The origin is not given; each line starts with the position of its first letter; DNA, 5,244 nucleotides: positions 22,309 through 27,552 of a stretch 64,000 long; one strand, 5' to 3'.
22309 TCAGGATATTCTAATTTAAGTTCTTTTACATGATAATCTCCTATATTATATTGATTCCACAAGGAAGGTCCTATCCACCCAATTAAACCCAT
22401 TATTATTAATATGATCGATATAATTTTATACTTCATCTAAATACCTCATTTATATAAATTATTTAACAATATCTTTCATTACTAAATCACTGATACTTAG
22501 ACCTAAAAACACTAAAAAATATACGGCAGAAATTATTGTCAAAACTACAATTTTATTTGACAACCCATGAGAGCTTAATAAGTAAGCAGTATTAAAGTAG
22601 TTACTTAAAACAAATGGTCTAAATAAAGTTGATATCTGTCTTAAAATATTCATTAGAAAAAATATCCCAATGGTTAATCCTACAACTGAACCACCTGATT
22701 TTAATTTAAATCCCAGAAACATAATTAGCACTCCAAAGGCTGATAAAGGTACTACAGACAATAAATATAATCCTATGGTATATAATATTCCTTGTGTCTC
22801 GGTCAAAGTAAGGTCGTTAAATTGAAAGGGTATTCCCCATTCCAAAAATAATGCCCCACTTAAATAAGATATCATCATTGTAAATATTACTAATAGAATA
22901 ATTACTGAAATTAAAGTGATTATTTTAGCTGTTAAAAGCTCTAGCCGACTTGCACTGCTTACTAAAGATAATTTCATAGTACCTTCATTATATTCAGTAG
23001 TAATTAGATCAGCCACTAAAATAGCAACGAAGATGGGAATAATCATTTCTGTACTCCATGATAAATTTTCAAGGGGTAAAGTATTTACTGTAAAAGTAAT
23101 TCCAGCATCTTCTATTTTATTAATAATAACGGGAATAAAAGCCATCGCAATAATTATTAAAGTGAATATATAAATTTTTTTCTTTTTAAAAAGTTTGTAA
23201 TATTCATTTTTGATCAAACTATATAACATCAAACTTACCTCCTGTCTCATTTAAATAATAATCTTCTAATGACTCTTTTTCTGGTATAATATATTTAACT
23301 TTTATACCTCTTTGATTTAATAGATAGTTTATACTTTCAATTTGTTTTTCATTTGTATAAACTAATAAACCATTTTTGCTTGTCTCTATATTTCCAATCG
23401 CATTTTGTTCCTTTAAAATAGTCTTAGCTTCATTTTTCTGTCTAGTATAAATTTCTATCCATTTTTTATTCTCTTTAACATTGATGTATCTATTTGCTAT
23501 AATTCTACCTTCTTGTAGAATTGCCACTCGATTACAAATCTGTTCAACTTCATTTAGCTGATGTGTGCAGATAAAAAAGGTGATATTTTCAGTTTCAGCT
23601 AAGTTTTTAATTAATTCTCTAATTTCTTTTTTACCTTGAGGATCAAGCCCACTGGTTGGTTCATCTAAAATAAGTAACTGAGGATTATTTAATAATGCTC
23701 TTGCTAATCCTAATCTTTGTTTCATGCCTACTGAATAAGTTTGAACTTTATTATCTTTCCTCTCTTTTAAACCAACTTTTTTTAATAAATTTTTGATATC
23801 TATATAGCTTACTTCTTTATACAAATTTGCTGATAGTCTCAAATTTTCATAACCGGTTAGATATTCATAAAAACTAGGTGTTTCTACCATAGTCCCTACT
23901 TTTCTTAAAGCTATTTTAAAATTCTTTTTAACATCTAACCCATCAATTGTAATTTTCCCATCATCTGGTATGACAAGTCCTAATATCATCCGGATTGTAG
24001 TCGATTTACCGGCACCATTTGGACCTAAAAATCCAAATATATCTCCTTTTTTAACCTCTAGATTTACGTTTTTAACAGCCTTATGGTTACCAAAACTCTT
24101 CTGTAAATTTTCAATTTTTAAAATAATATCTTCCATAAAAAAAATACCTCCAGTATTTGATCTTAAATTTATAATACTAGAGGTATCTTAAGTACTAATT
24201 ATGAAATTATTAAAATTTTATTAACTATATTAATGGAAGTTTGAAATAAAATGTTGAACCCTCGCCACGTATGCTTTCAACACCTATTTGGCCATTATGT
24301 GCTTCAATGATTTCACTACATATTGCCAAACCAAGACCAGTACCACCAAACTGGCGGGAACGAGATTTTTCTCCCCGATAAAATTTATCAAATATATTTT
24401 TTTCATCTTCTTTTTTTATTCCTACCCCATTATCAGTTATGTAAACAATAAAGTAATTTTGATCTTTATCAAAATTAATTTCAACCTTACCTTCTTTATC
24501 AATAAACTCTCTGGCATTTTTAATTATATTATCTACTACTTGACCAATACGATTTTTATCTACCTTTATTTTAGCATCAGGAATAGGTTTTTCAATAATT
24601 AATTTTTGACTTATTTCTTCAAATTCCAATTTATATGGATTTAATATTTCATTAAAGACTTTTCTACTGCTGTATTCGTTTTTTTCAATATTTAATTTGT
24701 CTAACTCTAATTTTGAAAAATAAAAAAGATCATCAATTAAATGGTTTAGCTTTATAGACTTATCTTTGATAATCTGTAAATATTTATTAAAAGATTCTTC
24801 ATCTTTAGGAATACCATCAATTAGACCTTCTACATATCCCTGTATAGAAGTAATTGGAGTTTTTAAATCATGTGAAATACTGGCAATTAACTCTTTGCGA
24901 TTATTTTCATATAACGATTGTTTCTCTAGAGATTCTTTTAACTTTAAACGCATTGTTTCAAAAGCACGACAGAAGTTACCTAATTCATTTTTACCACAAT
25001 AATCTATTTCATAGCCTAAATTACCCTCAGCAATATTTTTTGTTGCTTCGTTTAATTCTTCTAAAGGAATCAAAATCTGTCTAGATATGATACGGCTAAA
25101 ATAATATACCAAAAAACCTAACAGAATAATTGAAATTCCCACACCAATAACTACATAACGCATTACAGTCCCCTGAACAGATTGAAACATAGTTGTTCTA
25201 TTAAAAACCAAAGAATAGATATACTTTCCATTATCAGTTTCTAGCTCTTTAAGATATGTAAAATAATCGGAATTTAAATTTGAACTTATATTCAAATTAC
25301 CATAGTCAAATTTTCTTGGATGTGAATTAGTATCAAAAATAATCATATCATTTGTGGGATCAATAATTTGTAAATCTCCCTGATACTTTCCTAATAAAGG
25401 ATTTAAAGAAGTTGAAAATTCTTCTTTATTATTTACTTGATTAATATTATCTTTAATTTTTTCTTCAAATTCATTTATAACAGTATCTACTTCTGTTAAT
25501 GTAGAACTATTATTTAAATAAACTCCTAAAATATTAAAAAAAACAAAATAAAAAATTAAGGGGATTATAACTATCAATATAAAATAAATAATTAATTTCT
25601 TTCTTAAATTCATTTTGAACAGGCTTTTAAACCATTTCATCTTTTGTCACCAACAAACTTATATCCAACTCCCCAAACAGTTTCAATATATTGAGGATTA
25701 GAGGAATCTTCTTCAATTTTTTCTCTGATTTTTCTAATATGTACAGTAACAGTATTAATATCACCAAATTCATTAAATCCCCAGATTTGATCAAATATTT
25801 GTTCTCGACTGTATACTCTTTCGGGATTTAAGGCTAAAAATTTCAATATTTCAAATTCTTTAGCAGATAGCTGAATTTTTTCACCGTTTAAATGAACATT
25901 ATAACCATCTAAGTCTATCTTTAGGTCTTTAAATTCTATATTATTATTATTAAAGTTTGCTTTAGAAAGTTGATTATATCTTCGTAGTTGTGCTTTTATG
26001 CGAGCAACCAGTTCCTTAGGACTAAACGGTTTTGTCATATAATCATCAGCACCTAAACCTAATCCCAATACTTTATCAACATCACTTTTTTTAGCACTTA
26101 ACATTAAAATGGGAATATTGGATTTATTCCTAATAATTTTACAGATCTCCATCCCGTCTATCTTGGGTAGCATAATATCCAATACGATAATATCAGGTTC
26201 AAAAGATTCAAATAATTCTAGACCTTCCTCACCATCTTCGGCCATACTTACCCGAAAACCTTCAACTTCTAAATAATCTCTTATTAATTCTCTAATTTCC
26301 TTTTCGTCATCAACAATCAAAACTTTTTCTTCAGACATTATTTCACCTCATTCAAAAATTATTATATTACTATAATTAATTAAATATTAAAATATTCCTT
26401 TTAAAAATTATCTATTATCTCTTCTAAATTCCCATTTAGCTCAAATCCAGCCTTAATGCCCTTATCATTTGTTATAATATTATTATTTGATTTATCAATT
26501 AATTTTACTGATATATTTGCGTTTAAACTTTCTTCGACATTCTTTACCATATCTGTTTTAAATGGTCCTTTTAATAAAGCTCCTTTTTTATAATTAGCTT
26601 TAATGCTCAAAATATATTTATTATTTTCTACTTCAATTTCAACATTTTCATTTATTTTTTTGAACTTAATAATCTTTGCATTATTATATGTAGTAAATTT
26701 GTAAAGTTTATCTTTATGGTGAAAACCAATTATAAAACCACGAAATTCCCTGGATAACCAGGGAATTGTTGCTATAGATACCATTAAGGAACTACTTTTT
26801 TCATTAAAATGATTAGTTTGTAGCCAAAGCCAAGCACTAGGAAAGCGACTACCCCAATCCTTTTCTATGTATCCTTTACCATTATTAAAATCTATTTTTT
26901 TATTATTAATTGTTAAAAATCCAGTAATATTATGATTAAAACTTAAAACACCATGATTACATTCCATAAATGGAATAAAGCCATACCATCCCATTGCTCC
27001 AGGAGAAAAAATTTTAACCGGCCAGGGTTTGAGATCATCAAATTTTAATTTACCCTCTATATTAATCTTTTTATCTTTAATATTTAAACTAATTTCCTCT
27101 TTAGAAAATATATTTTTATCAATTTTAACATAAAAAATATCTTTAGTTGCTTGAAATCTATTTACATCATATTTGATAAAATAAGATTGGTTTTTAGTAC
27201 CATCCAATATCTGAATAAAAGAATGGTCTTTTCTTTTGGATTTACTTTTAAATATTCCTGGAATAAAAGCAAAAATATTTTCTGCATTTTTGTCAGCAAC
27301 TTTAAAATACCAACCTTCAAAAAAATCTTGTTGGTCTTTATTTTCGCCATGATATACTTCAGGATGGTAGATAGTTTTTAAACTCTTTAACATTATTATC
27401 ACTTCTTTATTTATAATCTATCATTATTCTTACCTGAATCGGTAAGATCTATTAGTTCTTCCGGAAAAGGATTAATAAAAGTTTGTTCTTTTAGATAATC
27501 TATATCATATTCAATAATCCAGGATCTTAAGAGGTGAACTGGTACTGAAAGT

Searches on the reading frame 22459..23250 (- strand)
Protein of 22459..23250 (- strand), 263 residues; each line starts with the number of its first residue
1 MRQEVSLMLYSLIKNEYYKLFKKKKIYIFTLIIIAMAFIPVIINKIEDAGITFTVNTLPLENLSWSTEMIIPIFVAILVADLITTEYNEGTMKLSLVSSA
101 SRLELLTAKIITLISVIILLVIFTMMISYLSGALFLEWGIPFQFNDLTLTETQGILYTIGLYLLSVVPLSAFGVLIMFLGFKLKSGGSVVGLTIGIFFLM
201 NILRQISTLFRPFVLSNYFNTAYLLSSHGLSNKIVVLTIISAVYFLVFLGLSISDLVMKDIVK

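Call 47: search_protein_families(library=pfam, proteins=[window:22459-23250:-], max_evalue=0.000001)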
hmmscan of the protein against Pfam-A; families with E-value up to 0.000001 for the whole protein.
window:22459-23250:- (263 aa): 2 families
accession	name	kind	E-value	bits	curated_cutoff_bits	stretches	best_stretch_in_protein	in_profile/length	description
PF12730.13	ABC2_membrane_4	-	3.4e-11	43.9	27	1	12-199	1-176/179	ABC-2 family transporter protein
PF12679.13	ABC2_membrane_2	-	8.9e-11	42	27.2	1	11-246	2-238/283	ABC-2 family transporter protein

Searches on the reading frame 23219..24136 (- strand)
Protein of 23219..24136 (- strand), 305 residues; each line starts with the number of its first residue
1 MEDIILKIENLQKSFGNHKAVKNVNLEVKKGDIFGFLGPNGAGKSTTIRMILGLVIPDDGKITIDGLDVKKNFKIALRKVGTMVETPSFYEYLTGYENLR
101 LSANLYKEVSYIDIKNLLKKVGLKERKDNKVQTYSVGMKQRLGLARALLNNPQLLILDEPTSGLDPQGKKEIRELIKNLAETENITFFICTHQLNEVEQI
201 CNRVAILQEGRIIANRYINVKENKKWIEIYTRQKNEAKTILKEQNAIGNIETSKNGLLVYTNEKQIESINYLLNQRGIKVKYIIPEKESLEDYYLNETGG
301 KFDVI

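Call 47: search_protein_families(library=pfam, proteins=[window:23219-24136:-], max_evalue=0.000001)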
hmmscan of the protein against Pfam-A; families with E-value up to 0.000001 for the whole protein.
window:23219-24136:- (305 aa): 2 families
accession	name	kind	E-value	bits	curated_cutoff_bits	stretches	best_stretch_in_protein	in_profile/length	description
PF00005.33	ABC_tran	-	6.1e-34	118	25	1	21-162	1-137/137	ABC transporter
PF13304.12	AAA_21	-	5.5e-13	50.1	27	1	92-197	176-303/304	AAA domain, putative AbiEii toxin, Type IV TA system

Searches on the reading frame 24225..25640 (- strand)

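Call 47: search_protein_families(library=pfam, proteins=[window:24225-25640:-], max_evalue=0.000001)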
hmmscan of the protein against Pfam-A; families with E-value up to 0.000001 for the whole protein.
window:24225-25640:- (471 aa): 2 families
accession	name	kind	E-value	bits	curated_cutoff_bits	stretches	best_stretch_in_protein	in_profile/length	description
PF02518.31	HATPase_c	-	6.8e-28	97.8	26.4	1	361-470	2-109/111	Histidine kinase-, DNA gyrase B-, and HSP90-like ATPase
PF00512.31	HisKA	-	4.3e-17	62.3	26.9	1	248-312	2-64/66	His Kinase A (phospho-acceptor) domain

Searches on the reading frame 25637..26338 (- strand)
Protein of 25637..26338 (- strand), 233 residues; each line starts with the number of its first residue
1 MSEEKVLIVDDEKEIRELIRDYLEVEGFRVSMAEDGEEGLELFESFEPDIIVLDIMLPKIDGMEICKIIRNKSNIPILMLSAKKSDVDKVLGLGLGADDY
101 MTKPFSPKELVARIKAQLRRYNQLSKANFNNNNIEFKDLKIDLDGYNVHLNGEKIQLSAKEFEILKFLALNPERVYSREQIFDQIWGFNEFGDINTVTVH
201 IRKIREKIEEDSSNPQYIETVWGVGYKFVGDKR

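Call 48: search_protein_families(library=pfam, proteins=[window:25637-26338:-], max_evalue=0.000001)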
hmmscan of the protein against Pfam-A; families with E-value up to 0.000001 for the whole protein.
window:25637-26338:- (233 aa): 2 families
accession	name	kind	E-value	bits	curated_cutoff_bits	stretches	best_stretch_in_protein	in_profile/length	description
PF00072.30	Response_reg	-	3.5e-32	111.3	30.2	1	6-115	1-111/111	Response regulator receiver domain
PF00486.34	Trans_reg_C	-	2.5e-30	104.8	26.2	1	152-228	1-77/77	Transcriptional regulatory protein, C terminal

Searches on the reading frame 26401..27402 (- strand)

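Call 48: search_protein_families(library=pfam, proteins=[window:26401-27402:-], max_evalue=0.000001)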
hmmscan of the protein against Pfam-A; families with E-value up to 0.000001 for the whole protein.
window:26401-27402:- (333 aa): 1 family
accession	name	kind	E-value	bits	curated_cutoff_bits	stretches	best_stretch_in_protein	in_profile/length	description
PF14249.11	Tocopherol_cycl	-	4.5e-31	108.6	26.6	1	135-324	144-335/335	Tocopherol cyclase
